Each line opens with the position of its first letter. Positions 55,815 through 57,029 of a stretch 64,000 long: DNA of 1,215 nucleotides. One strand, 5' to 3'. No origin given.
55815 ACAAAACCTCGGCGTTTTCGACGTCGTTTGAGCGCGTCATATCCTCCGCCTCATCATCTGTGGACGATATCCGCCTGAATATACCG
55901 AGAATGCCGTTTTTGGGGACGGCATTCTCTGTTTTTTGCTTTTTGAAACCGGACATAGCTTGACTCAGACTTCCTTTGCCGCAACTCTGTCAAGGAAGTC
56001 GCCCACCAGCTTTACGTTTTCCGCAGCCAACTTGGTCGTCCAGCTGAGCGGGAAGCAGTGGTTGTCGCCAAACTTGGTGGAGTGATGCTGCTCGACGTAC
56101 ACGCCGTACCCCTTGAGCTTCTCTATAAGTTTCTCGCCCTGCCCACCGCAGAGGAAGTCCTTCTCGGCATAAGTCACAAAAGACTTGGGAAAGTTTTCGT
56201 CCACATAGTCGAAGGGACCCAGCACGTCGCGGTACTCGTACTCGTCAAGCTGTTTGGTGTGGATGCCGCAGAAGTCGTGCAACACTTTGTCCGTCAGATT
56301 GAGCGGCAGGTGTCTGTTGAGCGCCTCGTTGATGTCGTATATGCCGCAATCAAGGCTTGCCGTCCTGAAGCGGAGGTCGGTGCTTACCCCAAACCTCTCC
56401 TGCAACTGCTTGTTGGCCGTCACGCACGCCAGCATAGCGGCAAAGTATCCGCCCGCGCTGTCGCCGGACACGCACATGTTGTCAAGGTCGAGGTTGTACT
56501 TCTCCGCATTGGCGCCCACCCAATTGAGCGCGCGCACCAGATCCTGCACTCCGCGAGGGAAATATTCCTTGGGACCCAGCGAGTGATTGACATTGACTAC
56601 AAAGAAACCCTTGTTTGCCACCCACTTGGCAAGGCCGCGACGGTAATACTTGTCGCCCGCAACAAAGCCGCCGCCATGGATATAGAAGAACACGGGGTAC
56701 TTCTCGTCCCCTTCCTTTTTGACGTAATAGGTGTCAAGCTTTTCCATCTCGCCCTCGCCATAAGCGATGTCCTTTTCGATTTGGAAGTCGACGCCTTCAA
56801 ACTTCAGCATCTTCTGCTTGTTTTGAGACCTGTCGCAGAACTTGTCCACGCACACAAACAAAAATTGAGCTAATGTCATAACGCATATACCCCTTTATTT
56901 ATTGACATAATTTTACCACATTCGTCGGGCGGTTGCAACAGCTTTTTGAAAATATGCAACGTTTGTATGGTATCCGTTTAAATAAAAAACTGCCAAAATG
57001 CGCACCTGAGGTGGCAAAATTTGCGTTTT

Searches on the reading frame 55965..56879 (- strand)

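Call 9: search_protein_families(library=pfam, proteins=[window:55965-56879:-], max_evalue=0.001)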
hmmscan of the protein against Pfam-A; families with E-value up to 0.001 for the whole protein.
window:55965-56879:- (304 aa): 5 families
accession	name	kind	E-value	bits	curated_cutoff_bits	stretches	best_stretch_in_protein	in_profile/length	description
PF20434.5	BD-FAE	-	5.6e-30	104.9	26.8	1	49-244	2-203/215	BD-FAE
PF07859.19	Abhydrolase_3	-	2.6e-23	83.3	25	1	65-268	2-202/210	alpha/beta hydrolase fold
PF00135.34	COesterase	-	1.6e-11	44.3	27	1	54-162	96-212/515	Carboxylesterase family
PF00326.27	Peptidase_S9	-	5.8e-05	23.1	22.6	1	110-274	44-187/213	Prolyl oligopeptidase family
PF07224.18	Chlorophyllase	-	0.00011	21.6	26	1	59-160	40-143/301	Chlorophyllase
